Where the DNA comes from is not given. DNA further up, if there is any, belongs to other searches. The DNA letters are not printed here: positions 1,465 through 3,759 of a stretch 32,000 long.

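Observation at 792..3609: Glycyl radical enzyme and its activase embedded in a capsular polysaccharide operon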

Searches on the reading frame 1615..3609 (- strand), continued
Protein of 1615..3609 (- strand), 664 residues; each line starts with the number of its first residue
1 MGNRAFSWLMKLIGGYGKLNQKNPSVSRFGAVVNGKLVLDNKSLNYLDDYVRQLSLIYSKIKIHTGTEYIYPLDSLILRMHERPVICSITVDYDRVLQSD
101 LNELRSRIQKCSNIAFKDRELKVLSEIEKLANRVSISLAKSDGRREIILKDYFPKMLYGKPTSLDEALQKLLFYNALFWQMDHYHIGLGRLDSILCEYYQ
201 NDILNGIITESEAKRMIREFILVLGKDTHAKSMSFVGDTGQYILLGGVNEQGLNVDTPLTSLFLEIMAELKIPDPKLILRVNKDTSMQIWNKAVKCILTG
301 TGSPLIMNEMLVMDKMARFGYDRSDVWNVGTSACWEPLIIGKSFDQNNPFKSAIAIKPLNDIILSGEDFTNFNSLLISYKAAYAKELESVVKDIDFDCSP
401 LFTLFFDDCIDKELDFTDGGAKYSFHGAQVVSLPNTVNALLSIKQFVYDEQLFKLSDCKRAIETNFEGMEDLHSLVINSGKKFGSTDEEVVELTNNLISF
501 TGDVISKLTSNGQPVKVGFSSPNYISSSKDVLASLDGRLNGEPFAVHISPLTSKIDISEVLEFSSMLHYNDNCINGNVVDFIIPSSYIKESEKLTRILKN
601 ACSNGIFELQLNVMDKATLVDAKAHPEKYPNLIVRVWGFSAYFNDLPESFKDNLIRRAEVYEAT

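Call 17: list_cluster_members(proteins=[window:1615-3609:-, P0022, P0036, P0040, P0058, P0059, P0106])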
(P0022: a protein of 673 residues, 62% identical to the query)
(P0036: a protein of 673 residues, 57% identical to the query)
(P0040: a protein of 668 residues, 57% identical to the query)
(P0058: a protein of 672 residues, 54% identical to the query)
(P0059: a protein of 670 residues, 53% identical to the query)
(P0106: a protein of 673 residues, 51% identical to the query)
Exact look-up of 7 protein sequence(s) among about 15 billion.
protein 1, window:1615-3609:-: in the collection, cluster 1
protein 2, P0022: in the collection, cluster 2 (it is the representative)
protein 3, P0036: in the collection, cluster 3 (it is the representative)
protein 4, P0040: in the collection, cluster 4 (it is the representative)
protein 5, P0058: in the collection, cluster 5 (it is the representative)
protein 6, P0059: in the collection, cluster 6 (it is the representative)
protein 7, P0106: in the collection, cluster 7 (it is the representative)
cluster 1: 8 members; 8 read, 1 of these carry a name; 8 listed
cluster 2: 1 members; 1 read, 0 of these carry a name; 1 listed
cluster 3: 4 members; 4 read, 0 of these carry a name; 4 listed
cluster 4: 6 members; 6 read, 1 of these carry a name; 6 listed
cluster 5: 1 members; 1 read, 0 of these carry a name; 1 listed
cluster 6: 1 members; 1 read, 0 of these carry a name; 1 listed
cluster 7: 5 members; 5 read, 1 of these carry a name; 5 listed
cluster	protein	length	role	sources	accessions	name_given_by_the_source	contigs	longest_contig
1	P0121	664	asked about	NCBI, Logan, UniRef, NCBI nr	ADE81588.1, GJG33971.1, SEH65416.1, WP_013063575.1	pyruvate formate-lyase [Xylanibacter ruminicola] | Pyruvate formate lyase family protein n=2 Tax=Xylanibacter ruminicola TaxID=839 ... | pyruvate formate lyase family protein [Xylanibacter ruminicola]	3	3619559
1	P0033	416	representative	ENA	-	-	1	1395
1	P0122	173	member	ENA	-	-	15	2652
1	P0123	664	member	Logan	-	-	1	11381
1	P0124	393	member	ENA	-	-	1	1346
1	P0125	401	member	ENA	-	-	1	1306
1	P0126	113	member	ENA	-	-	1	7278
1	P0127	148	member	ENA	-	-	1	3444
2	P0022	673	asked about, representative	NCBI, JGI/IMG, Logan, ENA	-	-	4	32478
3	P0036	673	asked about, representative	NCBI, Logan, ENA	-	-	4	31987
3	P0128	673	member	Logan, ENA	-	-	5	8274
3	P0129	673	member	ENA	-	-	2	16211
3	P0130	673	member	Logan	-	-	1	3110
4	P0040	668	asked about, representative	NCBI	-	-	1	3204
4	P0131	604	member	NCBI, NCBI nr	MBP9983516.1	MAG: pyruvate formate lyase [Prevotella sp.] | pyruvate formate lyase [Prevotella sp.]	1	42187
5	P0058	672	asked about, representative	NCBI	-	-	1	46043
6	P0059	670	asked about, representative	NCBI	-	-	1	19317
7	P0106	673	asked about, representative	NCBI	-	-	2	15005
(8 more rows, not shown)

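Call 18: find_encoding_contigs(protein=P0069, flank=10000, max_places=2)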
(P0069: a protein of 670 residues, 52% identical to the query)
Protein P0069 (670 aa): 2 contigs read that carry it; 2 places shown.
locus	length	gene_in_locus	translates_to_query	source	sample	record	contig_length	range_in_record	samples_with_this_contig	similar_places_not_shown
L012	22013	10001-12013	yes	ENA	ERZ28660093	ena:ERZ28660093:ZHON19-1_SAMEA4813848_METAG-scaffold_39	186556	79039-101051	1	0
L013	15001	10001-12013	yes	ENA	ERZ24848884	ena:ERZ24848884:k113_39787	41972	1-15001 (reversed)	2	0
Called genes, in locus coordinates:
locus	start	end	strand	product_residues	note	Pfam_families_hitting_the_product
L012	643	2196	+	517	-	PF01554:MatE (faint)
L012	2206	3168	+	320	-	PF00535:Glycos_transf_2, PF10111:Glyco_tranf_2_2, PF13641:Glyco_tranf_2_3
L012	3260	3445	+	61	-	-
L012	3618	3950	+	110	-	PF05717:TnpB_IS66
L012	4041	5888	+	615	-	PF03050:DDE_Tnp_IS66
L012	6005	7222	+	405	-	PF04932:Wzy_C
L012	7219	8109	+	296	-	PF00535:Glycos_transf_2, PF13641:Glyco_tranf_2_3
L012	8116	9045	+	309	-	PF05704:Caps_synth, PF04488:Gly_transf_sug (weak)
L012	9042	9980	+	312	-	PF00535:Glycos_transf_2, PF10111:Glyco_tranf_2_2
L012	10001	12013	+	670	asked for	PF02901:PFL-like, PF01228:Gly_radical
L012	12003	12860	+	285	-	PF13353:Fer4_12, PF04055:Radical_SAM (weak)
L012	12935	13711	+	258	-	PF14393:DUF4422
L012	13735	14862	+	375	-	PF12831:FAD_oxidored (faint), PF13450:NAD_binding_8, PF01593:Amino_oxidase (faint), PF03275:GLF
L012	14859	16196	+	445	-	PF01210:NAD_Gly3P_dh_N (weak), PF02737:3HCDH_N (faint), PF03721:UDPG_MGDP_dh_N, PF00984:UDPG_MGDP_dh, PF03720:UDPG_MGDP_dh_C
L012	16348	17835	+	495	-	-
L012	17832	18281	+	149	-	PF16585:Lipocalin_8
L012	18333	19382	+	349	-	PF00483:NTP_transferase, PF22640:ManC_GMP_beta-helix (faint)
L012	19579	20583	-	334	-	PF00249:Myb_DNA-binding, PF13921:Myb_DNA-bind_6, PF00249:Myb_DNA-binding, PF13921:Myb_DNA-bind_6 (weak)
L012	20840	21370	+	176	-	-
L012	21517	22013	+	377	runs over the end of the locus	-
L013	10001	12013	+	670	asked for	PF02901:PFL-like, PF01228:Gly_radical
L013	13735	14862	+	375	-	PF12831:FAD_oxidored (faint), PF13450:NAD_binding_8, PF01593:Amino_oxidase (faint), PF03275:GLF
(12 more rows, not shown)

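Call 19: find_encoding_contigs(protein=P0009, flank=10000, max_places=2)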
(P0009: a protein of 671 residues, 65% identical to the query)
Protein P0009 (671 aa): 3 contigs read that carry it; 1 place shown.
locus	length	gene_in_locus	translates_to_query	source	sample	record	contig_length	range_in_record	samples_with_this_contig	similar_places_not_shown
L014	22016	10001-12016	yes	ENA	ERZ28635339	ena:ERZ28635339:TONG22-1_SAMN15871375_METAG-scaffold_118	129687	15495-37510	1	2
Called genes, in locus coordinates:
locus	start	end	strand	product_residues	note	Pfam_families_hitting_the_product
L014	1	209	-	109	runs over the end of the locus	-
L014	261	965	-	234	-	PF19898:DUF6371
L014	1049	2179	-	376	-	PF13481:AAA_25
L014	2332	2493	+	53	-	-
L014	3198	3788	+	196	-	-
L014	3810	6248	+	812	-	PF02563:Poly_export, PF10531:SLBB, PF22461:SLBB_2, PF10531:SLBB (weak), PF22461:SLBB_2 (weak), PF10531:SLBB, PF22461:SLBB_2 (weak)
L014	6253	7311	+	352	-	-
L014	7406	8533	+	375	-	PF13450:NAD_binding_8, PF03275:GLF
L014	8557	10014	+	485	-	PF01943:Polysacc_synt, PF03023:MurJ (faint), PF13440:Polysacc_synt_3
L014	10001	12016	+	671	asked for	PF02901:PFL-like, PF01228:Gly_radical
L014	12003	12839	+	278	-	PF13353:Fer4_12, PF04055:Radical_SAM (weak)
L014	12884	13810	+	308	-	PF00535:Glycos_transf_2, PF13641:Glyco_tranf_2_3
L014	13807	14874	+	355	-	PF01757:Acyl_transf_3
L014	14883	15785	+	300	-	PF00535:Glycos_transf_2, PF10111:Glyco_tranf_2_2, PF13641:Glyco_tranf_2_3, PF13632:Glyco_trans_2_3 (weak)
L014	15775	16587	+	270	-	PF00535:Glycos_transf_2, PF10111:Glyco_tranf_2_2 (weak)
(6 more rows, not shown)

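Call 30: find_related_loci(query=A1, collection=metagenome_contigs, flank=10000)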
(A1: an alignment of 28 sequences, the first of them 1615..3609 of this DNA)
Query A1 (664 aa) in metagenome_contigs; peptide patterns used: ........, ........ (x = any residue, [..] = any of these).
183 stretches matched a pattern; 128 encode a relative of the query (tblastn E <= 1e-3); the best 80 are kept; 80 distinct loci.
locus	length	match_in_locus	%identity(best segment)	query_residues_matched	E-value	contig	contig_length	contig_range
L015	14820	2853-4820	67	9-664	0e+0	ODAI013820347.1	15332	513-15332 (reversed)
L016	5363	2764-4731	65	9-664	0e+0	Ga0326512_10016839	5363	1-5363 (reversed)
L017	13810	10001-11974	63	7-664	0e+0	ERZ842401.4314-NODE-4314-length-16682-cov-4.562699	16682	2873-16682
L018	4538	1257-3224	63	10-664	0e+0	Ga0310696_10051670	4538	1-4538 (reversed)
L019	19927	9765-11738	62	9-664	0e+0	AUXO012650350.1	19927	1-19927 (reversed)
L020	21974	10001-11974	54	7-662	0e+0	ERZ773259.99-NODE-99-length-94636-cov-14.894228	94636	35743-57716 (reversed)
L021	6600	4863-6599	60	10-587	0e+0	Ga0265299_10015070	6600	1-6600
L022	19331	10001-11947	53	15-661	0e+0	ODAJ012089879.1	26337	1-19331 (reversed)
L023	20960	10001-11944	52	16-661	0e+0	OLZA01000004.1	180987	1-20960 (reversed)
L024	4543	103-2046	52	16-661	0e+0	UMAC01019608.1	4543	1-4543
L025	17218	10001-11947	52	15-661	0e+0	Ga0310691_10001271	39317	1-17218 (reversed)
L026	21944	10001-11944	53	16-661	0e+0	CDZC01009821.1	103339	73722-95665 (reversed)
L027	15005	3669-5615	51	18-664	0e+0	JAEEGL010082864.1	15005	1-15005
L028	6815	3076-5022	52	15-661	0e+0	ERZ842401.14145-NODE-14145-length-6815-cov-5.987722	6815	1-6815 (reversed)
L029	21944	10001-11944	52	16-661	0e+0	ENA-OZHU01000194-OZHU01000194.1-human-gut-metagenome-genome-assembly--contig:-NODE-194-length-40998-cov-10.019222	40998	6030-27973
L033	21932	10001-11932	52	22-663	0e+0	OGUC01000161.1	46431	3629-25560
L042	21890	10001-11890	51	36-663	0e+0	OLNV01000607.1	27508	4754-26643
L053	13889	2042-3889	50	49-663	0e+0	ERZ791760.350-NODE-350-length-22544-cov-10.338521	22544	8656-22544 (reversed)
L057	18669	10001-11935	49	27-662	0e+0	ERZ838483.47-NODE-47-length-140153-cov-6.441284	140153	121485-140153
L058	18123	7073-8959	50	36-662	0e+0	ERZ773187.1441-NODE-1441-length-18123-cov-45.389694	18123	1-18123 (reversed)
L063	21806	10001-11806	52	66-664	0e+0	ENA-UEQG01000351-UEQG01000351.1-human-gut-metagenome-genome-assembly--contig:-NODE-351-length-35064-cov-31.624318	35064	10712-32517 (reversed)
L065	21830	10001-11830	51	57-664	0e+0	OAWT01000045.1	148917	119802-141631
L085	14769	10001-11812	46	42-661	1e-179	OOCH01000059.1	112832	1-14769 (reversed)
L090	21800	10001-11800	46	50-663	1e-175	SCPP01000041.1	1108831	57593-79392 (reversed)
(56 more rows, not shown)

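Call 37: search_protein_families(library=pfam, proteins=[L015:1-1293:+, L017:7370-8488:+, L033:12739-13908:+, L090:12578-13708:+, L058:9793-10944:+, L012:12935-13711:+, L057:12773-13732:+, L085:8826-9863:+, L053:4740-6152:+, L042:12733-13746:+], max_evalue=0.001)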
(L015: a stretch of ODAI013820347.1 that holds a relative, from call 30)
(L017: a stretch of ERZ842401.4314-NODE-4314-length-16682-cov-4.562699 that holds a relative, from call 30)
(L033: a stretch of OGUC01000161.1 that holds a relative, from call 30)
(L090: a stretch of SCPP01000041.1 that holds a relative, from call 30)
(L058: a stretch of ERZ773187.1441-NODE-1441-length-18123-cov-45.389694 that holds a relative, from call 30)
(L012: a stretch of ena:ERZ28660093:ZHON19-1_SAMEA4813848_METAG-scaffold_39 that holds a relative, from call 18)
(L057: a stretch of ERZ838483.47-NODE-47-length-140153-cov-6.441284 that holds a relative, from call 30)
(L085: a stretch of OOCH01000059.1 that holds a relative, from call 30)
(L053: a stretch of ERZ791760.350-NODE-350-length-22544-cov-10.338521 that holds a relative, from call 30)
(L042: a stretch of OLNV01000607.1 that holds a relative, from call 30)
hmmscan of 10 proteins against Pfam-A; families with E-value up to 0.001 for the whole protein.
L015:1-1293:+ (430 aa): 6 families
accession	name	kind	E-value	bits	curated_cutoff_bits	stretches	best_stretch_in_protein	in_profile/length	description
PF03275.19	GLF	-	1e-76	257.6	26.3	1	210-414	2-203/203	UDP-galactopyranose mutase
PF13450.12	NAD_binding_8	-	6.8e-22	78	21.9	1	65-129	1-66/68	NAD(P)-binding Rossmann-like domain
PF00890.30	FAD_binding_2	-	3.8e-06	26.8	20.4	1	62-99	1-38/414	FAD binding domain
PF12831.13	FAD_oxidored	-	8.5e-06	25.8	27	1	62-176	1-95/416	FAD dependent oxidoreductase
PF01593.30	Amino_oxidase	-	8.7e-05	22.4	19.8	1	76-273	7-222/443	Flavin containing amine oxidoreductase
PF01266.30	DAO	-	0.00061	19.8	27.9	1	62-97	1-37/353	FAD dependent oxidoreductase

L017:7370-8488:+ (372 aa): 5 families
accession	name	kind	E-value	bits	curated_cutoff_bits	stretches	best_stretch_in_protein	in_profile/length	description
PF03275.19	GLF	-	5.3e-75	252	26.3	1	153-359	1-203/203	UDP-galactopyranose mutase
PF13450.12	NAD_binding_8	-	3.6e-23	82.1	21.9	1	6-72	1-68/68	NAD(P)-binding Rossmann-like domain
PF00890.30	FAD_binding_2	-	3.3e-05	23.7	20.4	1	3-39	1-37/414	FAD binding domain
PF12831.13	FAD_oxidored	-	3.8e-05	23.6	27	1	3-103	1-97/416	FAD dependent oxidoreductase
PF01266.30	DAO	-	0.00037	20.6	27.9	1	3-38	1-37/353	FAD dependent oxidoreductase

L033:12739-13908:+ (389 aa): 3 families
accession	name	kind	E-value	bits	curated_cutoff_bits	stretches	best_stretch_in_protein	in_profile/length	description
PF03275.19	GLF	-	1.8e-79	266.6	26.3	1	170-375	1-203/203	UDP-galactopyranose mutase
PF13450.12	NAD_binding_8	-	1.1e-20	74.1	21.9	1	23-87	1-66/68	NAD(P)-binding Rossmann-like domain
PF00890.30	FAD_binding_2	-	2.1e-05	24.4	20.4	0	20-57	1-38/414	FAD binding domain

L090:12578-13708:+ (376 aa): 5 families
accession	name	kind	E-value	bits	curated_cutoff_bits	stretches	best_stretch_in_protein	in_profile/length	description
PF03275.19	GLF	-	2e-78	263.2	26.3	1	153-357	2-203/203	UDP-galactopyranose mutase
PF13450.12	NAD_binding_8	-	1.1e-20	74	21.9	1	8-72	1-66/68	NAD(P)-binding Rossmann-like domain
PF00890.30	FAD_binding_2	-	1.5e-05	24.9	20.4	1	5-42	1-38/414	FAD binding domain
PF12831.13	FAD_oxidored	-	1.5e-05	24.9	27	1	5-80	1-74/416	FAD dependent oxidoreductase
PF01593.30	Amino_oxidase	-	0.00036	20.4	19.8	1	23-140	11-128/443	Flavin containing amine oxidoreductase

L058:9793-10944:+ (383 aa): 5 families
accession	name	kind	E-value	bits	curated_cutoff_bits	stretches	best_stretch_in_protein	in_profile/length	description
PF03275.19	GLF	-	3.3e-77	259.2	26.3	1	161-366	1-203/203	UDP-galactopyranose mutase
PF13450.12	NAD_binding_8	-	1.4e-22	80.1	21.9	1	14-78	1-66/68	NAD(P)-binding Rossmann-like domain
PF00890.30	FAD_binding_2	-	1.7e-06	27.9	20.4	1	11-47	1-37/414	FAD binding domain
PF12831.13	FAD_oxidored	-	5e-05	23.2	27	1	11-112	1-98/416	FAD dependent oxidoreductase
PF01266.30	DAO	-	0.00042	20.4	27.9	1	11-46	1-37/353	FAD dependent oxidoreductase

L012:12935-13711:+ (258 aa): 1 family
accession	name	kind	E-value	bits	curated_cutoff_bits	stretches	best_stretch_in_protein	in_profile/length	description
PF14393.11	DUF4422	-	1e-89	300.6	25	1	4-221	1-220/220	Domain of unknown function (DUF4422)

L057:12773-13732:+ (319 aa): 1 family
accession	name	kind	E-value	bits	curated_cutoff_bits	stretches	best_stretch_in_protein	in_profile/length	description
PF01757.29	Acyl_transf_3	-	7.3e-17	61.8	31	1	7-299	5-312/326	Acyltransferase domain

L085:8826-9863:+ (345 aa): 0 families

L053:4740-6152:+ (470 aa): 3 families
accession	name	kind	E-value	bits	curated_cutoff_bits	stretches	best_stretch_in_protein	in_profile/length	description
PF00534.26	Glycos_transf_1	-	1e-09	38.6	26.4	1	296-444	13-164/172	Glycosyl transferases group 1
PF13692.12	Glyco_trans_1_4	-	6.6e-08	33.4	27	1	300-417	3-117/142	Glycosyl transferases group 1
PF13439.12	Glyco_transf_4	-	1.4e-05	25.6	28.5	0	24-151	2-108/170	Glycosyltransferase Family 4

L042:12733-13746:+ (337 aa): 0 families
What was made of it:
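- True GLF (PF03275, about 1e-75; call 37) is present in 27 of 43 loci, and in 17 of the 22 loci with at least 4 kb on both sides.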
